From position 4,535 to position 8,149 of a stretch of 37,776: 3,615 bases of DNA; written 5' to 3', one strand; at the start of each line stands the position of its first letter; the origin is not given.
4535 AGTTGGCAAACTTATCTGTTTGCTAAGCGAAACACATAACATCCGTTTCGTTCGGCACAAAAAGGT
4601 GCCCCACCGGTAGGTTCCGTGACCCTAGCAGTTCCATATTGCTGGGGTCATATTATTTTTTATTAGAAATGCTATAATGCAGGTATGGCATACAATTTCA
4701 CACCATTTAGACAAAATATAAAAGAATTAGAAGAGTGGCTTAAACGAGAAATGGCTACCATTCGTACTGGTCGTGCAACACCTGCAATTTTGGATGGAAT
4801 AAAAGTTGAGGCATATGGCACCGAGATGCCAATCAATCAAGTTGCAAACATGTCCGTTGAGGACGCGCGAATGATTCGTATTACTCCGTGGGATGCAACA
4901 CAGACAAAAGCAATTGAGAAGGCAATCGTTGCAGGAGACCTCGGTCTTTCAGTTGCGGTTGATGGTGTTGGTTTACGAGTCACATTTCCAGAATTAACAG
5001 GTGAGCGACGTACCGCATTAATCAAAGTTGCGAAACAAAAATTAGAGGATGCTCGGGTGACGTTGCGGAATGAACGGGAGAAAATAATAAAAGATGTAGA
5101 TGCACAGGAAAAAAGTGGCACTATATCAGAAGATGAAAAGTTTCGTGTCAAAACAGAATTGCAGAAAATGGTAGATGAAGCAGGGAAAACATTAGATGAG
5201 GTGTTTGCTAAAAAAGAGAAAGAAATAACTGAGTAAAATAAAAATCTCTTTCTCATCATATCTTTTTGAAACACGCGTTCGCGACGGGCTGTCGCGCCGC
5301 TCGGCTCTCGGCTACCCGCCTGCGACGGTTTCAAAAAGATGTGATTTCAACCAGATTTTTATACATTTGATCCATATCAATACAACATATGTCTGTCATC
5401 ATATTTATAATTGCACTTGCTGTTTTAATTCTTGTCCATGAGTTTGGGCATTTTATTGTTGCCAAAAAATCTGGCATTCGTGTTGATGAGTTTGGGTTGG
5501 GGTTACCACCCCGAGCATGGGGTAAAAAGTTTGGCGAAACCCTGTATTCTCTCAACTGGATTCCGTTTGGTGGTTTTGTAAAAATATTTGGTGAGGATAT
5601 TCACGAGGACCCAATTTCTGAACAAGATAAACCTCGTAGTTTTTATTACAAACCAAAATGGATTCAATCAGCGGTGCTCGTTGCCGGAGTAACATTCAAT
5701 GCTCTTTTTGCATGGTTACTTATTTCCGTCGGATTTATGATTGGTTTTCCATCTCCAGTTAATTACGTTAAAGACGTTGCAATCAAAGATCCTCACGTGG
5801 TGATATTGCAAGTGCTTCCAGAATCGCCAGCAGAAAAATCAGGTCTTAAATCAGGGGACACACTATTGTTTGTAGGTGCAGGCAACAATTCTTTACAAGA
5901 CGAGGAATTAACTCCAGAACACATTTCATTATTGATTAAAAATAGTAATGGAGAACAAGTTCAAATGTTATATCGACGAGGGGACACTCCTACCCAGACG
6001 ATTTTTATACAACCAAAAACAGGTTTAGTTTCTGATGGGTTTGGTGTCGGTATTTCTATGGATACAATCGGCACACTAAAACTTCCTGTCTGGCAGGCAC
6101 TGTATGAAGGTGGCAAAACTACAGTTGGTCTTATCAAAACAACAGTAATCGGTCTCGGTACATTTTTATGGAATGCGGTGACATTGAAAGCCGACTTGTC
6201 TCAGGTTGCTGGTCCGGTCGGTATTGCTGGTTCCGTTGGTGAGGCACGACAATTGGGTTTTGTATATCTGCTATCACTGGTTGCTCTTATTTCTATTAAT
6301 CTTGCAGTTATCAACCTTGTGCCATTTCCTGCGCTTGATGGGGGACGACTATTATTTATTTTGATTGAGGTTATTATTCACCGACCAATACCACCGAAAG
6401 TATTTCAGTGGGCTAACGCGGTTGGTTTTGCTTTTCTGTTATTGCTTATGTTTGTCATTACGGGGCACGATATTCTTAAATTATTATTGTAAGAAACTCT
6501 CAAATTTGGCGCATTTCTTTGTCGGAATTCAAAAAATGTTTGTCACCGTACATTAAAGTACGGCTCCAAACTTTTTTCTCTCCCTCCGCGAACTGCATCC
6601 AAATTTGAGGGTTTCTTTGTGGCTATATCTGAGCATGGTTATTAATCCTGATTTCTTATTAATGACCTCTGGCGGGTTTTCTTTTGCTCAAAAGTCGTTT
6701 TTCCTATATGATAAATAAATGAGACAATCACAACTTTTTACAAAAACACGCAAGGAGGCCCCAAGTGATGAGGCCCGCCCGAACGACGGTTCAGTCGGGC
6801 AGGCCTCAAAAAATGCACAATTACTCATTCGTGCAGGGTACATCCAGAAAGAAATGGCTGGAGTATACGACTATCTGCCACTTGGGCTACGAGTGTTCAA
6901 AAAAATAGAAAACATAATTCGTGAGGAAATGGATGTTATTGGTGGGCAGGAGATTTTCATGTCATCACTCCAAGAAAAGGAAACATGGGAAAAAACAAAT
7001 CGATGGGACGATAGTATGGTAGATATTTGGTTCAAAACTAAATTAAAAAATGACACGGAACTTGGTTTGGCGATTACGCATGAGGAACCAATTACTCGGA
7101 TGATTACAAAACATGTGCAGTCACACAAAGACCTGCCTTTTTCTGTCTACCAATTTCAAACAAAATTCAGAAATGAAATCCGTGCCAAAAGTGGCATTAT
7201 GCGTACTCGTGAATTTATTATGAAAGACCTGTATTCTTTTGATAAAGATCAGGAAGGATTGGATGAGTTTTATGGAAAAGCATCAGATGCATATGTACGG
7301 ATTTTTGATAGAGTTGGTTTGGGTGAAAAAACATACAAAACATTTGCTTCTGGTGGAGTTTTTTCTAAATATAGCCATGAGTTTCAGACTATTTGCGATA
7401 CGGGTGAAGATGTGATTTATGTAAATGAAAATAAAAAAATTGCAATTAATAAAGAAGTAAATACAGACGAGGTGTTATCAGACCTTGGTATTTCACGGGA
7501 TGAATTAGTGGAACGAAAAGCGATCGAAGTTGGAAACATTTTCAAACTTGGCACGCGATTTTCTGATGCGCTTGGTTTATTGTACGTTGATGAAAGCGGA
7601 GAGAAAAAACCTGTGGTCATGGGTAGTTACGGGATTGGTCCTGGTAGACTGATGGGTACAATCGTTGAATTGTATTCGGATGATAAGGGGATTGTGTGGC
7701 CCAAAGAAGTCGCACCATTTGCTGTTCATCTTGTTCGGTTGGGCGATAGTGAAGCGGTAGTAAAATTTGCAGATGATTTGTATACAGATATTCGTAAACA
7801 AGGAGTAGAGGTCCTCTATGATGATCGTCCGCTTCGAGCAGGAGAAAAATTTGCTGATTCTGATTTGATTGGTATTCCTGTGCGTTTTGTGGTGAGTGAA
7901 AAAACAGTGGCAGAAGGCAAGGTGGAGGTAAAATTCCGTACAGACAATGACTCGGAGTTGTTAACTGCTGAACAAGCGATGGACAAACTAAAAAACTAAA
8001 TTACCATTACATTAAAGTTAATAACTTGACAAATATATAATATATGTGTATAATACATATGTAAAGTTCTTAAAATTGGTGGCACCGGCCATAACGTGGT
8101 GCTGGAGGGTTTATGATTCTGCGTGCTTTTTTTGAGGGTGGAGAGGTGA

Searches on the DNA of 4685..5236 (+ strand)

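Call 57: search_with_rna_model(model_id=R1, sources=[L027, L032, L033, L034, L035, L036, L037, L038], max_evalue=1)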
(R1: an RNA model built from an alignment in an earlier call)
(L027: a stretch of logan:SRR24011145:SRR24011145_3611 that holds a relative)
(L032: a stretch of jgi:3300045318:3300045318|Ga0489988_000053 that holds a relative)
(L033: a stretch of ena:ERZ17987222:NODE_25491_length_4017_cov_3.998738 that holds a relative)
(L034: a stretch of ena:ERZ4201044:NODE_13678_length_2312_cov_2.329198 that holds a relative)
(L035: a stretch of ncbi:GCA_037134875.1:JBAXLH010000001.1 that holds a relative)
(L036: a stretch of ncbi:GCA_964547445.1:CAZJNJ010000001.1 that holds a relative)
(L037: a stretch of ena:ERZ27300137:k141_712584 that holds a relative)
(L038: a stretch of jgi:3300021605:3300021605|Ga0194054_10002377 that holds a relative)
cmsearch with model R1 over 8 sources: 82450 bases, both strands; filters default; matches with E-value up to 1: 14.
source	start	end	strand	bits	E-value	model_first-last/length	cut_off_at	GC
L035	14978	15088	-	55.2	1.4e-11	1-106/106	no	0.36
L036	14978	15088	-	55.2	1.4e-11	1-106/106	no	0.36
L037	6191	6301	-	55.2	1.4e-11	1-106/106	no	0.36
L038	6186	6296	-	55.2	1.4e-11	1-106/106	no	0.36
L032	10664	10772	+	41.1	5.1e-08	1-106/106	no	0.55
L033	2582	2690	-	41.1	5.1e-08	1-106/106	no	0.55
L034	1317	1421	-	33.4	4.7e-06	1-106/106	no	0.53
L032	10664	10772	-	28.7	7.2e-05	1-106/106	no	0.55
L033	2582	2690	+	28.7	7.2e-05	1-106/106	no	0.55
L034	1317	1421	+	20.4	0.0091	1-106/106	no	0.53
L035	11688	11796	-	17.4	0.054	1-106/106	no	0.56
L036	11688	11796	-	17.4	0.054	1-106/106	no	0.56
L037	2901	3009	-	17.4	0.054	1-106/106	no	0.56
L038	2896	3004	-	17.4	0.054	1-106/106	no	0.56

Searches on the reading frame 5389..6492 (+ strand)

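Call 31: search_protein_families(library=ncbifam, proteins=[window:5389-6492:+], max_evalue=0.00001)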
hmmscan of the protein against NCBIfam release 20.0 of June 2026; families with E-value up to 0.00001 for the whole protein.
window:5389-6492:+ (367 aa): 2 families
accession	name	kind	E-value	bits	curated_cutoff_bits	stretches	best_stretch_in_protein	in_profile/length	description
TIGR00054.1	TIGR00054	equivalog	2.2e-69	234.4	147.55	2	136-366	203-420/421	RIP metalloprotease RseP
NF008046.0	PRK10779.1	equivalog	5.6e-48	164.1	477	2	138-357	225-442/450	sigma E protease regulator RseP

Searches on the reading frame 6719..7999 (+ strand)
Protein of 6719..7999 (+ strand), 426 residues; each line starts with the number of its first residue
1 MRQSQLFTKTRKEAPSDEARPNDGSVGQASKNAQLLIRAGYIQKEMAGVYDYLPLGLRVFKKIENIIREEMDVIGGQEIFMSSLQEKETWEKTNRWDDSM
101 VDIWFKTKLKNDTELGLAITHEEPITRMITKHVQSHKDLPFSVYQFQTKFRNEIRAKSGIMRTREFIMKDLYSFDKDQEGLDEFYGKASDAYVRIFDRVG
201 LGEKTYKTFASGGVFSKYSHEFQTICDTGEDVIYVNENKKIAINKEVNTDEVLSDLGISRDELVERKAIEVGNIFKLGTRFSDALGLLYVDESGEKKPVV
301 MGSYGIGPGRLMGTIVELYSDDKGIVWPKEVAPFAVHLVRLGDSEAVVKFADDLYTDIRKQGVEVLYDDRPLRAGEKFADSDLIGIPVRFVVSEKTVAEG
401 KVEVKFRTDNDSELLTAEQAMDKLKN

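Call 31: search_protein_families(library=ncbifam, proteins=[window:6719-7999:+], max_evalue=0.00001)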
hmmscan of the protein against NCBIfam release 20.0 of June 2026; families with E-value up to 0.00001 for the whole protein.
window:6719-7999:+ (426 aa): 9 families
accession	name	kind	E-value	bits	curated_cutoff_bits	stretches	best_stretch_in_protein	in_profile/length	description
NF006625.0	PRK09194.1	equivalog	9.3e-137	457.3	558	2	1-248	1-236/559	proline--tRNA ligase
TIGR00409.1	proS_fam_II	equivalog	3.8e-123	412.3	306.7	2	1-248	1-236/568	proline--tRNA ligase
NF008979.1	PRK12325.1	exception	5.4e-115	384.7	550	1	1-424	1-436/437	proline--tRNA ligase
TIGR00408.1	proS_fam_I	equivalog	3.6e-37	128.4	437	2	265-424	215-377/475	proline--tRNA ligase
TIGR00418.1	thrS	equivalog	2.6e-25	89.4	383.65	1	43-425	187-562/565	threonine--tRNA ligase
NF003211.1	PRK04173.1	equivalog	1.3e-19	70.4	312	2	135-210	184-258/454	glycine--tRNA ligase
TIGR00389.1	glyS_dimeric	equivalog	1.1e-16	60.6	243.3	1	136-198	179-241/565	glycine--tRNA ligase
NF003068.0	PRK03991.1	equivalog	2.1e-14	52.8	484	1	128-425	296-589/613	threonine--tRNA ligase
TIGR00442.1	hisS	equivalog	1.8e-11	43.7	286.75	1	46-171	3-125/406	histidine--tRNA ligase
